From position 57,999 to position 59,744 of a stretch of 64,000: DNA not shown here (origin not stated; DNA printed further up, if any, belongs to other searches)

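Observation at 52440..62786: RpiR-controlled catabolic island pairing an aspartase-family lyase with an MmgE/PrpD protein, a DMGDH-like flavoenzyme and a C-N hydrolase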

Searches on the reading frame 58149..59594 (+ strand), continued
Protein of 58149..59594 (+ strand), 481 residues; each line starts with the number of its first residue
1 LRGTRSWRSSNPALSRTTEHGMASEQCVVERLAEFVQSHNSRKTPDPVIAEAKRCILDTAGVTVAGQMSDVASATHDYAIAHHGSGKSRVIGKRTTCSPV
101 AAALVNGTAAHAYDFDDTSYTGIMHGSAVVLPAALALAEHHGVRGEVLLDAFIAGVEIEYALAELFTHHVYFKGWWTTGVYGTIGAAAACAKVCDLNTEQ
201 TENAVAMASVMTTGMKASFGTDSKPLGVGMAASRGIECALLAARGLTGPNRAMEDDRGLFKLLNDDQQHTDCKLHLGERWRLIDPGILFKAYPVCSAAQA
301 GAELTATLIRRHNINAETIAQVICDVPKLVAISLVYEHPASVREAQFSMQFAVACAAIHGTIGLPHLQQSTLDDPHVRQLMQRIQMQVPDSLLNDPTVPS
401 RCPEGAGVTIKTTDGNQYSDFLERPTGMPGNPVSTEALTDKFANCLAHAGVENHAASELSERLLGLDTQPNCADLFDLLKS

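Call 65: search_protein_families(library=ncbifam, proteins=[L003:2483-3862:+, L003:3888-4754:+, L002:480-1316:-, L045:885-1811:-, L045:1838-3040:-, L082:5142-6479:-, L001:12271-13515:-, L001:11399-12166:-, L088:6796-8052:+, L088:8329-11334:+], max_evalue=1e-10)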
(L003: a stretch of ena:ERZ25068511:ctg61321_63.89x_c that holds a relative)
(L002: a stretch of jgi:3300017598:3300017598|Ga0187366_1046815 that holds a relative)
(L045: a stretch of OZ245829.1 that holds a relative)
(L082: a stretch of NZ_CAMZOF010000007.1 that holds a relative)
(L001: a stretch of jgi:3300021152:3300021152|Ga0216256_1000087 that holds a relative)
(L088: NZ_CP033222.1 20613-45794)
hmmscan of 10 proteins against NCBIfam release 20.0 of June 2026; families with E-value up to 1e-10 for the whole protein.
L003:2483-3862:+ (459 aa): 32 families (the best 25 are shown)
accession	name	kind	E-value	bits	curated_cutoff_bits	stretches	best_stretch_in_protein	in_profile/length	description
TIGR02033.1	D-hydantoinase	equivalog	4.2e-110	368.8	393.25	1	9-455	2-453/454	dihydropyrimidinase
NF009941.0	PRK13404.1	subfamily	3e-101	339.4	647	1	7-457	5-462/478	dihydropyrimidinase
NF004839.0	PRK06189.1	equivalog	1e-75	255.1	631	1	7-456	4-447/451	allantoinase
NF002668.0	PRK02382.1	equivalog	2.6e-74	250.5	452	1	20-456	10-428/436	dihydroorotase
TIGR03178.1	allantoinase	equivalog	1.3e-73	248.3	357.85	1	7-454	1-439/441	allantoinase AllB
NF058539.1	ergo_uti2_ErtD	equivalog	8.2e-72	242.5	650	1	12-456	7-447/449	hydantoin-5-propionate amidohydrolase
NF058538.1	ergo_util_ErtD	equivalog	3.3e-60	204.2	600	1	7-454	2-444/446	hydantoin-5-propionate amidohydrolase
TIGR00857.1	pyrC_multi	subfamily_domain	1.9e-59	201.7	279.05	1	24-441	6-411/412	dihydroorotase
NF006559.0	PRK09060.1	equivalog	4.5e-58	196.6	482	1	6-450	5-434/444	dihydroorotase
NF005960.0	PRK08044.1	equivalog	2.4e-56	191.3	688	1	7-454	4-448/453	allantoinase AllB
NF005751.0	PRK07575.1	equivalog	2.5e-52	177.8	529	1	13-451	11-433/440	dihydroorotase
NF006837.0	PRK09357.1-2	equivalog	2.4e-50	171.4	575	1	10-443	5-426/428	dihydroorotase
NF003271.0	PRK04250.1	equivalog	8.1e-47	159.7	405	1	10-447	6-396/407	dihydroorotase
NF006841.0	PRK09357.2-2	equivalog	1.3e-46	159.1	640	1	177-439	164-417/421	dihydroorotase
NF006688.0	PRK09236.1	equivalog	6.7e-46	157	535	1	9-445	5-432/444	dihydroorotase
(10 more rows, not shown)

L003:3888-4754:+ (288 aa): 8 families
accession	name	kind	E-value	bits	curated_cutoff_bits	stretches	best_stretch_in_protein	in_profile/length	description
TIGR03381.1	agmatine_aguB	equivalog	1.2e-43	149.5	410.25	1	6-277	1-277/279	N-carbamoylputrescine amidase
NF040852.1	nitrile_Arch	equivalog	3.9e-30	104.9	500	1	23-276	17-260/262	nitrilase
NF033621.1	de_GSH_amidase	exception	3.6e-21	75.7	355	1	20-272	12-254/260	deaminated glutathione amidase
NF009803.0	PRK13287.1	equivalog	2.9e-17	62.4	406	1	70-264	79-268/333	formamidase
NF010588.0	PRK13981.1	equivalog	2.4e-16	59.3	479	1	5-254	4-245/546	NAD+ synthase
NF009802.0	PRK13286.1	equivalog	2.6e-14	52.9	427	1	60-262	68-267/345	aliphatic amidase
NF007757.0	PRK10438.1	equivalog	8.9e-13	48.1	249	1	112-271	98-250/256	amidohydrolase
NF043013.1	DeGluthAmidYersProt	equivalog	2.8e-12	46.3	500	1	26-248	18-246/278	deaminated glutathione amidase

L002:480-1316:- (278 aa): 8 families
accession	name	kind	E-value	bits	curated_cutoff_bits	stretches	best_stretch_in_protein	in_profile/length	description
NF033621.1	de_GSH_amidase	exception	6.3e-21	74.9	355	1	30-267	18-253/260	deaminated glutathione amidase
NF040852.1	nitrile_Arch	equivalog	6.6e-21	74.6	500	1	26-226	17-209/262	nitrilase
TIGR03381.1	agmatine_aguB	equivalog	7.6e-19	68.1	410.25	1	22-270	12-274/279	N-carbamoylputrescine amidase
NF043013.1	DeGluthAmidYersProt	equivalog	2.6e-17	62.9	500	1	33-217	22-215/278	deaminated glutathione amidase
NF007757.0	PRK10438.1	equivalog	4.5e-15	55.6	249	1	44-217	35-196/256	amidohydrolase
TIGR00546.1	lnt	equivalog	1e-13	51.3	132.9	1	4-210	158-378/395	apolipoprotein N-acyltransferase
NF009803.0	PRK13287.1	equivalog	3e-11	42.7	406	1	10-218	18-223/333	formamidase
NF010588.0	PRK13981.1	equivalog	3.9e-11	42.1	479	1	32-216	26-208/546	NAD+ synthase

L045:885-1811:- (308 aa): 4 families
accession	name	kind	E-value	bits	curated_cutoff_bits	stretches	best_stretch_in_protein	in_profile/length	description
TIGR01230.1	agmatinase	equivalog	2.8e-38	132.1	174.3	1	24-296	14-270/275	agmatinase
NF002564.0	PRK02190.1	subfamily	3.2e-37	128.3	302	1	19-298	29-297/307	agmatinase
TIGR01227.1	hutG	equivalog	5.4e-28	98.1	229.15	1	21-297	33-304/307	formimidoylglutamase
TIGR01229.1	rocF_arginase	equivalog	1e-18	67.7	227.6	1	99-285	70-279/300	arginase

L045:1838-3040:- (400 aa): 13 families
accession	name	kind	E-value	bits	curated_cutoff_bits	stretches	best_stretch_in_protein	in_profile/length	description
NF006050.0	PRK08197.1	equivalog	6.5e-171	568.6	303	1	2-396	4-403/406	threonine synthase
NF004170.0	PRK05638.1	equivalog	2e-44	151.9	421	1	9-379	4-358/442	threonine synthase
NF006205.0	PRK08329.1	equivalog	5.5e-42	144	358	1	7-379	2-346/347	threonine synthase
NF005035.0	PRK06450.1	equivalog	2e-40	138.7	301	1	70-378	50-336/338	threonine synthase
TIGR00260.1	thrC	equivalog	5.7e-39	134.2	167.1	1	56-365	1-322/340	threonine synthase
NF004996.0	PRK06381.1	equivalog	8.8e-29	100.5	266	1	89-363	30-307/319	threonine synthase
NF006094.0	PRK08246.1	subfamily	1.6e-22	80.3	331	1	79-354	24-283/310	serine/threonine dehydratase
TIGR03844.1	cysteate_syn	equivalog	4.5e-20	71.8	324.9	1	47-376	35-378/398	cysteate synthase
NF005292.0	PRK06815.1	equivalog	5.9e-15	55.1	371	1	82-279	28-217/320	threonine/serine dehydratase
NF006390.0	PRK08639.1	equivalog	7.5e-15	54.8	421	1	83-352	33-293/418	threonine ammonia-lyase IlvA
NF005680.0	PRK07476.1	equivalog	3e-13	49.4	413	1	82-241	30-188/326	hydroxyectoine utilization dehydratase EutB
TIGR01127.1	ilvA_1Cterm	equivalog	7e-12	45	378.75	1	84-369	9-277/380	threonine ammonia-lyase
NF040741.1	ornith_OrtB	equivalog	3.4e-11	42.3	550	0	91-241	83-242/464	2-amino-4-oxopentanoate thiolase subunit OrtB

L082:5142-6479:- (445 aa): 69 families (the best 25 are shown)
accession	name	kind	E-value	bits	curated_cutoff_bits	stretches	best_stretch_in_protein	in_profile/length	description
NF005685.0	PRK07483.1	equivalog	5.6e-235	780.2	485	1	1-442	1-442/444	aspartate aminotransferase family protein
NF005375.0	PRK06917.1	equivalog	2e-129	432.2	535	1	13-439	15-440/448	aspartate aminotransferase family protein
NF005102.0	PRK06541.1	equivalog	1.8e-122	409.1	574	1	10-439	32-457/460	aspartate aminotransferase family protein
NF005683.0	PRK07481.1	subfamily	2.4e-116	389.4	575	1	7-438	22-450/453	hypothetical protein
NF004767.0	PRK06105.1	subfamily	1.3e-113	380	517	1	7-441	25-453/460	aminotransferase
NF005682.0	PRK07480.1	subfamily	2.5e-112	375.9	510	1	14-443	37-457/459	aminotransferase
NF005447.0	PRK07036.1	equivalog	4.4e-104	348.8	618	1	5-442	28-459/468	aminotransferase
NF005684.0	PRK07482.1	subfamily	8.4e-102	341.1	687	1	11-442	31-459/464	hypothetical protein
TIGR00508.1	bioA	equivalog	3.5e-100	335.5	405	1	10-435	11-418/419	adenosylmethionine--8-amino-7-oxononanoate transaminase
NF004718.0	PRK06062.1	subfamily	2.8e-97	326.1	472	1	7-438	33-449/454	hypothetical protein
NF005812.0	PRK07678.1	subfamily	1.7e-96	323.6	488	1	14-436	31-448/451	aminotransferase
NF004625.0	PRK05965.1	subfamily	9.5e-93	311.4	729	1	7-440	23-450/460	hypothetical protein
NF052567.1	OmAmTferAptACaul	equivalog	2.5e-92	309.9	500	1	3-436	9-429/431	omega-aminotransferase AptA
NF002874.0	PRK03244.1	equivalog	4.6e-90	302.3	457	1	15-438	28-395/399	acetylornithine transaminase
NF009068.0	PRK12403.1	equivalog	5.2e-88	295.9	817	1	13-443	37-458/460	aspartate aminotransferase family protein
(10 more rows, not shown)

L001:12271-13515:- (414 aa): 8 families
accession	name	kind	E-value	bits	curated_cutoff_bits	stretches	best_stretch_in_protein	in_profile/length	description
NF001933.0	PRK00711.1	subfamily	1e-47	163.1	383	1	7-412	3-415/429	D-amino acid dehydrogenase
NF009074.0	PRK12409.1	equivalog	1.4e-37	129.8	494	1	6-399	3-406/410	D-amino acid dehydrogenase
TIGR02352.1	thiamin_ThiO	equivalog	1.9e-34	119.3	250.8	1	128-398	78-349/351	glycine oxidase ThiO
TIGR03197.1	MnmC_Cterm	equivalog_domain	1.7e-22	80.1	174.2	1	152-371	98-322/400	FAD-dependent 5-carboxymethylaminomethyl-2-thiouridine(34) oxidoreductase MnmC1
NF002480.1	PRK01747.1-1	equivalog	6.3e-20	71.1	540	1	143-368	338-568/645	bifunctional tRNA (5-methylaminomethyl-2-thiouridine)(34)-methyltransferase MnmC2/FAD-dependent 5-carboxymethylaminomethyl-2-thiouridine(34)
NF040813.1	pro_dh_Thprot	equivalog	1.6e-14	53.8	600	0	221-402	187-354/362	D-proline dehydrogenase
NF008425.0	PRK11259.1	equivalog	3.6e-13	49.2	257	0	130-278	80-224/377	N-methyl-L-tryptophan oxidase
NF033460.1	glycerol3P_ox_II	equivalog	3.7e-12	46.1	460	0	169-284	120-236/361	type 2 glycerol-3-phosphate oxidase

L001:11399-12166:- (255 aa): 203 families (the best 25 are shown)
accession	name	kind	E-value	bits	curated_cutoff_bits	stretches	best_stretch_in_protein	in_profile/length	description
NF004791.0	PRK06138.1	equivalog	2.1e-65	220.6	312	1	1-250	1-248/252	SDR family oxidoreductase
NF005559.1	PRK07231.1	subfamily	3.2e-64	216.8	215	1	3-250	2-246/249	glucose 1-dehydrogenase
NF052558.1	MBtsdlDhBudC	equivalog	7.2e-61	205.9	270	1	3-249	1-239/250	meso-2,3-butanediol dehydrogenase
NF009466.0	PRK12826.1-2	subfamily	8.4e-60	202.3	222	1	5-251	3-244/248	3-oxoacyl-ACP reductase FabG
NF004198.0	PRK05653.1-3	equivalog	6.1e-57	192.9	296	1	4-250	6-245/248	3-oxoacyl-ACP reductase FabG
TIGR01830.1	3oxo_ACP_reduc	equivalog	4.2e-55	187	297.75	1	8-249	1-236/239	3-oxoacyl-[acyl-carrier-protein] reductase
NF004847.0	PRK06198.1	subfamily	5.4e-55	186.5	240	1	2-246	4-250/269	oxidoreductase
NF004197.0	PRK05653.1-1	equivalog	8.4e-55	186.1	332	1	3-250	5-245/249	3-oxoacyl-ACP reductase FabG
NF005681.0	PRK07478.1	subfamily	3.5e-53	180.6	267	1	2-250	3-248/254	SDR family oxidoreductase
NF006080.0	PRK08226.1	equivalog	3.7e-53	180.6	356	1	5-249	6-251/263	SDR family oxidoreductase UcpA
NF004713.0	PRK06057.1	equivalog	1.3e-51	175.5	404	1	2-249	6-247/257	3-oxoacyl-ACP reductase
NF049979.1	AlphHSDSHdhA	equivalog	2.4e-51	174.7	350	1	5-250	3-245/258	7alpha-hydroxysteroid dehydrogenase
NF005893.0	PRK07856.1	equivalog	3.7e-51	173.9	255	1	2-250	6-240/255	SDR family oxidoreductase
NF005469.0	PRK07063.1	equivalog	5.8e-51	173.5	306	1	2-251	4-254/260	SDR family oxidoreductase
NF009468.0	PRK12826.1-4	equivalog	1.8e-50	172.1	318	1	2-250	4-246/256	SDR family oxidoreductase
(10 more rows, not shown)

L088:6796-8052:+ (418 aa): 6 families
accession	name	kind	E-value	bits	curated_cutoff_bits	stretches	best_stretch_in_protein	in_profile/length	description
TIGR01373.1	soxB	subfamily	1.5e-208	692.6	529.45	1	3-408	1-407/407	sarcosine oxidase subunit beta family protein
NF001933.0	PRK00711.1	subfamily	7.3e-25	87.8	383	1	96-403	115-419/429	D-amino acid dehydrogenase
NF008425.0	PRK11259.1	equivalog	1.3e-19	70.5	257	1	31-260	3-224/377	N-methyl-L-tryptophan oxidase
TIGR02352.1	thiamin_ThiO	equivalog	3.2e-19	69.2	250.8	1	35-384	1-348/351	glycine oxidase ThiO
TIGR01377.1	soxA_mon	subfamily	4.1e-13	48.9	479.65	1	33-257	1-216/381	amino oxidase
NF050086.1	pipecolate_AmaA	exception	6.5e-12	44.8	600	0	32-241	25-237/425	L-pipecolate oxidase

L088:8329-11334:+ (1001 aa): 7 families
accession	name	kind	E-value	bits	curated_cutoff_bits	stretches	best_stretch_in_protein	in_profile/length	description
TIGR01372.1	soxA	subfamily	0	1214.3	1164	1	4-1000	4-995/996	sarcosine oxidase subunit alpha family protein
NF001567.0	PRK00389.1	subfamily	2.3e-54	184.7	300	1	614-995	3-356/359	glycine cleavage system aminomethyltransferase GcvT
NF053776.1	TmaoDeMthMsil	equivalog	1.1e-48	166.4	1100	1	654-999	419-761/763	trimethylamine N-oxide demethylase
TIGR00528.1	gcvT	equivalog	9.8e-39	133.3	235.85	1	617-991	4-359/362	glycine cleavage system aminomethyltransferase GcvT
NF010093.0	PRK13579.1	equivalog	3.2e-37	128.2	459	1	615-995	10-367/371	glycine cleavage system aminomethyltransferase GcvT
NF009133.0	PRK12486.1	equivalog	8.4e-21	74.3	410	1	656-974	47-353/369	dimethylsulfoniopropionate demethylase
NF047633.1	SyrngDmethDesA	equivalog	1.1e-12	47.2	800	1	673-868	57-253/453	syringate O-demethylase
